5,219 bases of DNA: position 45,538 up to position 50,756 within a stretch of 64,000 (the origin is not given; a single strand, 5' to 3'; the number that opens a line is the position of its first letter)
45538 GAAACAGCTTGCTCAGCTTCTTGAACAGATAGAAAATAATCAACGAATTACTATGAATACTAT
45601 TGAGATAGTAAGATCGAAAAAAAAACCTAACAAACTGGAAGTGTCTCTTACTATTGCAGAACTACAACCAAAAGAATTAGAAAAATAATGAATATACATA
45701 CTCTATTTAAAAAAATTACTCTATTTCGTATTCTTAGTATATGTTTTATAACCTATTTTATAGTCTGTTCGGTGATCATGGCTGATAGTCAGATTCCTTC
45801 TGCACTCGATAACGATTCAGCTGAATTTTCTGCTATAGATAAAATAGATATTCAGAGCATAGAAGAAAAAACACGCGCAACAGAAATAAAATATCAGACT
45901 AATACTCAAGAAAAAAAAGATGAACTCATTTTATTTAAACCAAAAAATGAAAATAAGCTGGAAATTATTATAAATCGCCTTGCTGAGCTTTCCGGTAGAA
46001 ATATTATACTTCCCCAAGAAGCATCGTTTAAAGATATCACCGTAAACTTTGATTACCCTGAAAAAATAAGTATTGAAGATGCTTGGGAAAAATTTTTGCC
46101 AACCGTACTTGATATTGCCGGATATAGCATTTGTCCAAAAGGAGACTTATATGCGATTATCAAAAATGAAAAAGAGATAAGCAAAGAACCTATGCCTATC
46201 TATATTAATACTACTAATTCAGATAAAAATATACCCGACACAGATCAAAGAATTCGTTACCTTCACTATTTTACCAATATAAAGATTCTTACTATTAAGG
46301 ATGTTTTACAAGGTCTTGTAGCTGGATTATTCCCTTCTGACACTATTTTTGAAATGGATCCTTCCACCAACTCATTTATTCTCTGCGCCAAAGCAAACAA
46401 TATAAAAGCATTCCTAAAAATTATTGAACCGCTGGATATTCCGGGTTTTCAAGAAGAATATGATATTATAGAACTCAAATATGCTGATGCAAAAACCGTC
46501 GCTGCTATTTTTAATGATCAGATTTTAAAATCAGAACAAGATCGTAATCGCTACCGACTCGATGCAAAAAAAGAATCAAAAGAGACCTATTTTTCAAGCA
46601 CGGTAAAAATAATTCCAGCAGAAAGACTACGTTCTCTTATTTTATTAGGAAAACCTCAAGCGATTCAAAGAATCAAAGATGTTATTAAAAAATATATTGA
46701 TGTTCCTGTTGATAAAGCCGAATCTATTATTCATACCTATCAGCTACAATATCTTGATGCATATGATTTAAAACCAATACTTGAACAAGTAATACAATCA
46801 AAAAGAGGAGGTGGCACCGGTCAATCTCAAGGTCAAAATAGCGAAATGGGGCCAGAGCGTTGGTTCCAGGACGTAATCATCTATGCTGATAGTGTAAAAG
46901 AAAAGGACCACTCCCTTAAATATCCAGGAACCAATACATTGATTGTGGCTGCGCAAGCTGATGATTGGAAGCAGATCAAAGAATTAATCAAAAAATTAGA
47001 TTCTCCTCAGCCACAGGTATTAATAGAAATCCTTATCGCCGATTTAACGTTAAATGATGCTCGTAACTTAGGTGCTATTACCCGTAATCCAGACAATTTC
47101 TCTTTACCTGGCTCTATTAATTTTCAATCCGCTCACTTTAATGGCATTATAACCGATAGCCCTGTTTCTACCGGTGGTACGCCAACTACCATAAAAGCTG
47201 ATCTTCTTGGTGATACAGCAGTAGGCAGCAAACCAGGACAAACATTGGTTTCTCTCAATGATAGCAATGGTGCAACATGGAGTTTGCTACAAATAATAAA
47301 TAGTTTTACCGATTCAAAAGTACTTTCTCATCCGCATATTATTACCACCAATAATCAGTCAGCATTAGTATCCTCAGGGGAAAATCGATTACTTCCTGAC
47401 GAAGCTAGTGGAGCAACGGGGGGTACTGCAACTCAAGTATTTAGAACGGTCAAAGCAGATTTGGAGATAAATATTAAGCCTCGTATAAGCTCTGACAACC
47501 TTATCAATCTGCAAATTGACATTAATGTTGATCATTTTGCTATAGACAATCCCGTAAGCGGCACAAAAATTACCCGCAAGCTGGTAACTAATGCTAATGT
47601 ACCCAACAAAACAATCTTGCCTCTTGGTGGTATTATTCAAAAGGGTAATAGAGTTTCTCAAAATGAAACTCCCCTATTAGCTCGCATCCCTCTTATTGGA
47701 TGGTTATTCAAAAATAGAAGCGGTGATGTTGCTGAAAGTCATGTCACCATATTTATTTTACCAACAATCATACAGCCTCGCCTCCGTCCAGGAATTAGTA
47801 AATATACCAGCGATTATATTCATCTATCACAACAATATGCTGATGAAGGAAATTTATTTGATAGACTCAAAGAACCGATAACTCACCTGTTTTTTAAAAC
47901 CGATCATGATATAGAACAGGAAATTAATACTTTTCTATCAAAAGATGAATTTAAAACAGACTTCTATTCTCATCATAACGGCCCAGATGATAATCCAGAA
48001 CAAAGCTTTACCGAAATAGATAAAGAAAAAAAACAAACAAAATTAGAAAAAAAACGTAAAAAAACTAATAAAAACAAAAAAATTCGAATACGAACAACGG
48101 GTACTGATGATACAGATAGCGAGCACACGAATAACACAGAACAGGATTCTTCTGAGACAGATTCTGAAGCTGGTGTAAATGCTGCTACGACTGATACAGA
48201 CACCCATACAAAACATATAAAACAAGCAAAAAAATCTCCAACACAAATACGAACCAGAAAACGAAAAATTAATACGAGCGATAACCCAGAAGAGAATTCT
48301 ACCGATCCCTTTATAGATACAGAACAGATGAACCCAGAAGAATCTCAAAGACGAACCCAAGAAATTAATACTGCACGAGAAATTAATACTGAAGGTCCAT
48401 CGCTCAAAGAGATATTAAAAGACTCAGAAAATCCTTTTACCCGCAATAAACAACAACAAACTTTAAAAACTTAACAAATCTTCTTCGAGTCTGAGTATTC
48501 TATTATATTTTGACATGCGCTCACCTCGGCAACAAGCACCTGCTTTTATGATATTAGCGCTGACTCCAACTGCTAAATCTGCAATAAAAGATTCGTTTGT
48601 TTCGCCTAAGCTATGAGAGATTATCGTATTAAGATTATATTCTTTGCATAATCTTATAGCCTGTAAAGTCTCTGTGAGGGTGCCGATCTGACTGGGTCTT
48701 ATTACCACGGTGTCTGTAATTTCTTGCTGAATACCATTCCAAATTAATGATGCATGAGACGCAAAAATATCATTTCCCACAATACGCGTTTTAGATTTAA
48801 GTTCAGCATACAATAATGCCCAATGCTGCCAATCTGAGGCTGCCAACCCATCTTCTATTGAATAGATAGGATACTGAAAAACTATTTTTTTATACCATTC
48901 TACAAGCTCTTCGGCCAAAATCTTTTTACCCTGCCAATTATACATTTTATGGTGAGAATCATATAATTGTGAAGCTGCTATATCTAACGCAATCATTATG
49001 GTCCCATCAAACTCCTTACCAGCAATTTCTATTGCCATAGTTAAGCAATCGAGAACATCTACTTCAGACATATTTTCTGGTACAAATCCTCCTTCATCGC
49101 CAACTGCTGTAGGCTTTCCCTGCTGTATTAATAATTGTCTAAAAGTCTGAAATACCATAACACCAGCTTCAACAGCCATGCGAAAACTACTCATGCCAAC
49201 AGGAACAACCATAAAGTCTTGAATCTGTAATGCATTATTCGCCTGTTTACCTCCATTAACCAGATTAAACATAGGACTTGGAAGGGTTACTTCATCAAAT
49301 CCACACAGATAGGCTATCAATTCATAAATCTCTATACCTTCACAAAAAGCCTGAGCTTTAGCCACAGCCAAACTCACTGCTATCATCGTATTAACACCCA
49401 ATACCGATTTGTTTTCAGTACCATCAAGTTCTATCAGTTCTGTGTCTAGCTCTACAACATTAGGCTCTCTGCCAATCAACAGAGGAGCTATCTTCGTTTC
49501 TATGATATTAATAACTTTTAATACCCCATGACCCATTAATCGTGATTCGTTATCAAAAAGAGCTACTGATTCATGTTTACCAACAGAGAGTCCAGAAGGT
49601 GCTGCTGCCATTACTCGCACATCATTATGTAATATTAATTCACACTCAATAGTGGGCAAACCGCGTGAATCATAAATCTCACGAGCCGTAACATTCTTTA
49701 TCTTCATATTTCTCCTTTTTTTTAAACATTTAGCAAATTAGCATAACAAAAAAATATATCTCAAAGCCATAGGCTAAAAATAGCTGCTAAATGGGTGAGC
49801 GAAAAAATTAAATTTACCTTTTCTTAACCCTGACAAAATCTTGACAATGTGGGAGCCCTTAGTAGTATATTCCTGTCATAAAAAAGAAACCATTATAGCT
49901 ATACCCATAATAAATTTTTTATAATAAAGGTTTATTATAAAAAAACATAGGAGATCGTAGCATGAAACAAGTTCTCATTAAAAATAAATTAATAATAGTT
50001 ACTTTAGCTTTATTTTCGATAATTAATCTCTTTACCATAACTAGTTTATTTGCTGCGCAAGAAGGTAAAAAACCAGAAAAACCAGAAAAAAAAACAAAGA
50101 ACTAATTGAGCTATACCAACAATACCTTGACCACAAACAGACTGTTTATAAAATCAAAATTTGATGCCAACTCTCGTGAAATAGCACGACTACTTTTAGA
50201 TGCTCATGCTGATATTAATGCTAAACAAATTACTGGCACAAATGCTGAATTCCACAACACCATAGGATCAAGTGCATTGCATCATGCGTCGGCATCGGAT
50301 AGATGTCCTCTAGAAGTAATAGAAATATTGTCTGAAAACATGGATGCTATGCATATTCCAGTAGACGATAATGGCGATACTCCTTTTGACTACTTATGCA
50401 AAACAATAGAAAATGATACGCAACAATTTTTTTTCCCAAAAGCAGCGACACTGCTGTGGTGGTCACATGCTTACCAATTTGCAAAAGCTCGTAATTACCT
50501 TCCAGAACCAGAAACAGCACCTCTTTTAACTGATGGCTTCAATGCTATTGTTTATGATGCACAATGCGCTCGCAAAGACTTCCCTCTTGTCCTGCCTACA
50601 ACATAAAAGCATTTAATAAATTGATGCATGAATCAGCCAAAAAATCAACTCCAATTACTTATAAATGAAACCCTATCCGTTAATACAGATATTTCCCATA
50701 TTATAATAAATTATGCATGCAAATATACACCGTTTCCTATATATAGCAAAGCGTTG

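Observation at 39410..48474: Translationally coupled five-gene envelope operon with two secretins around a PilM-PilN fusion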

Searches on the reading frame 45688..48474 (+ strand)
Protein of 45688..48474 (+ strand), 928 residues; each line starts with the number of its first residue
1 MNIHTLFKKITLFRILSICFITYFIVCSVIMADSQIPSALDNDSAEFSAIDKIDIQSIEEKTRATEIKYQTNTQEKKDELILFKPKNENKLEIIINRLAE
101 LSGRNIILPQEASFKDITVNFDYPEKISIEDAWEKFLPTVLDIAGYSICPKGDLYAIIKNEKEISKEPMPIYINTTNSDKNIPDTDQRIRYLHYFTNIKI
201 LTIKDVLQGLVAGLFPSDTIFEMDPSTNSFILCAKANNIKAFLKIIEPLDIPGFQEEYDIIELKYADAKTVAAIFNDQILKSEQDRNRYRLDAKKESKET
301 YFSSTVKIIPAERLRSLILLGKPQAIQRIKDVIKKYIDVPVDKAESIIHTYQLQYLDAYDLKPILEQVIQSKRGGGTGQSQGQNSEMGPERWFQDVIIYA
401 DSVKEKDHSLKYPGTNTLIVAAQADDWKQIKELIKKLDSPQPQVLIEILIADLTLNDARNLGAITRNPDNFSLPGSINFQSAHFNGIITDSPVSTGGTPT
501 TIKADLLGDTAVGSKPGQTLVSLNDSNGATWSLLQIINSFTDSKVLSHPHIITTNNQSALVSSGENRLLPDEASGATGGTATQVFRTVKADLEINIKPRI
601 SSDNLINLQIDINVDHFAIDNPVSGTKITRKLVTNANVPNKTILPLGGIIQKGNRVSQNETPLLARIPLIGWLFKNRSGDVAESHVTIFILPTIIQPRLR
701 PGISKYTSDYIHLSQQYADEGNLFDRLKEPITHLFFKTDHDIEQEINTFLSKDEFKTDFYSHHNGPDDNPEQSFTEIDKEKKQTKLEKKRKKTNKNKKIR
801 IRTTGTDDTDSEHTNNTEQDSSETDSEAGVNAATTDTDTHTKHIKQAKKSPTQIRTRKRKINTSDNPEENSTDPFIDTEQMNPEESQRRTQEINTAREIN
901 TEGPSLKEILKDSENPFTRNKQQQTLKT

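Call 3: search_protein_families(library=pfam, proteins=[window:45688-48474:+], max_evalue=0.1)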
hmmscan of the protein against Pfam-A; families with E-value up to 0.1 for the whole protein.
window:45688-48474:+ (928 aa): 3 families
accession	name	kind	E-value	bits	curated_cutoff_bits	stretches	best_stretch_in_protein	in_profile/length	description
PF00263.26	Secretin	-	4.1e-30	105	27.5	1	540-696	5-169/169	Bacterial type II and III secretion system protein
PF03958.22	Secretin_N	-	7.9e-23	80.9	28.2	3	412-443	38-69/69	Bacterial type II/III secretion system short domain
PF08468.16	MTS_N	-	0.048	14.1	27.3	0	34-101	24-95/158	Methyltransferase small domain N-terminal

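Call 4: search_protein_families(library=ncbifam, proteins=[window:45688-48474:+], max_evalue=0.1)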
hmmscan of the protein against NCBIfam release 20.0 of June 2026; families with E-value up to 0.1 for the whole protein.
window:45688-48474:+ (928 aa): 8 families
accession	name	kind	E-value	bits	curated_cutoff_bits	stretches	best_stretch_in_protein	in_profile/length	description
TIGR02517.1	type_II_gspD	equivalog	4.4e-81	273.2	351.35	1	90-696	7-591/600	type II secretion system secretin GspD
TIGR02515.1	IV_pilus_PilQ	subfamily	1.8e-38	132.7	284.35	2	349-696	100-428/428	type IV pilus secretin PilQ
TIGR02516.1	type_III_yscC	equivalog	7e-23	80.9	238.45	1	411-696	203-462/463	type III secretion system outer membrane ring subunit SctC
TIGR02519.1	pilus_MshL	equivalog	8.5e-23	80.8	250.2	1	415-695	7-290/290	pilus (MSHA type) biogenesis protein MshL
NF010083.0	PRK13568.1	equivalog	2e-13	49.9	554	1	543-696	265-418/419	DNA uptake porin HofQ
NF011873.0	PRK15346.1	equivalog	3.1e-10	39.3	524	1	542-690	341-488/499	EscC/YscC/HrcC family type III secretion system outer membrane ring protein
NF007851.2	PRK10560.1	exception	1.8e-07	30.3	598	1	545-696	259-410/412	DNA uptake porin HofQ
NF042912.1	Amuc_1098_fam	equivalog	3.7e-05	22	750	1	618-697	722-798/805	Amuc_1098 family type IV pilus outer membrane protein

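Call 29: search_solved_structures(query=window:45688-48471:+, max_evalue=0.00001, show_alignments=0)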
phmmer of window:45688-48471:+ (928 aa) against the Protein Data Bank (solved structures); distinct sequences matched with E-value up to 0.00001: 18.
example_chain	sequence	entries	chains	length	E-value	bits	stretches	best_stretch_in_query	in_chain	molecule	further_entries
5wq8_A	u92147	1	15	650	6e-28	100.6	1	130-755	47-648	Type II secretion system protein D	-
5wq9_A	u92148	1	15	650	7.8e-28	100.3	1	130-755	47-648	Type II secretion system protein D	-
6i1y_A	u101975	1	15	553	5.5e-27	97.4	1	197-735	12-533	General secretion pathway protein GspD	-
5zdh_A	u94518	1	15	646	2.9e-26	95.1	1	135-723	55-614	Type II secretion system protein D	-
6i1x_A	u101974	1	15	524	1e-25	93.3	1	219-707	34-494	Type II secretion system protein D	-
5wq7_A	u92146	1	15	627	8.8e-25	90.1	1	129-697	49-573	Putative type II secretion system protein D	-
9k8v_A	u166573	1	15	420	5.9e-23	84.1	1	412-756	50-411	General secretion pathway protein D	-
6hcg_A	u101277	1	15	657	5.4e-22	80.9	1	127-699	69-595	Type II secretion system protein D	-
5wln_G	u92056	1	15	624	7.2e-21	77.2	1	95-697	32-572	Type II secretion system protein D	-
5w68_A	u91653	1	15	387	3.8e-19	71.5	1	415-723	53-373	Putative type II secretion protein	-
9sh1_A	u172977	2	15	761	1.1e-16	63.4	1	410-695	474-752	Type IV pilus biogenesis and competence protein PilQ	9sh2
4av2_A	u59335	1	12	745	1.5e-16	62.9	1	411-695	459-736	TYPE IV PILUS BIOGENESIS AND COMPETENCE PROTEIN PILQ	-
6w6m_A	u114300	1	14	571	6.8e-16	60.7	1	414-695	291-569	Type IV pilus secretin PilQ family protein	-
3jc8_Qa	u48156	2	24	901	7.6e-12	47.3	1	413-696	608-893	PilQ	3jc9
6ve2_A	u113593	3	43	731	5.4e-11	44.5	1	415-696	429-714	Fimbrial assembly protein PilQ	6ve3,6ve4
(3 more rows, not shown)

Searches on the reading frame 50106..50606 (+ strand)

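Call 65: search_protein_families(library=pfam, proteins=[window:50106-50606:+], max_evalue=0.001)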
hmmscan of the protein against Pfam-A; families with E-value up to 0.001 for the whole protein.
window:50106-50606:+ (166 aa): 2 families
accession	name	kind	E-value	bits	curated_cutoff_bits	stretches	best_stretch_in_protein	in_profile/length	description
PF12796.13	Ank_2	-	6.7e-05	23.8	27.3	0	22-99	8-69/90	Ankyrin repeats (3 copies)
PF00023.36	Ank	-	0.0003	21.4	21.1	0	22-40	13-31/33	Ankyrin repeat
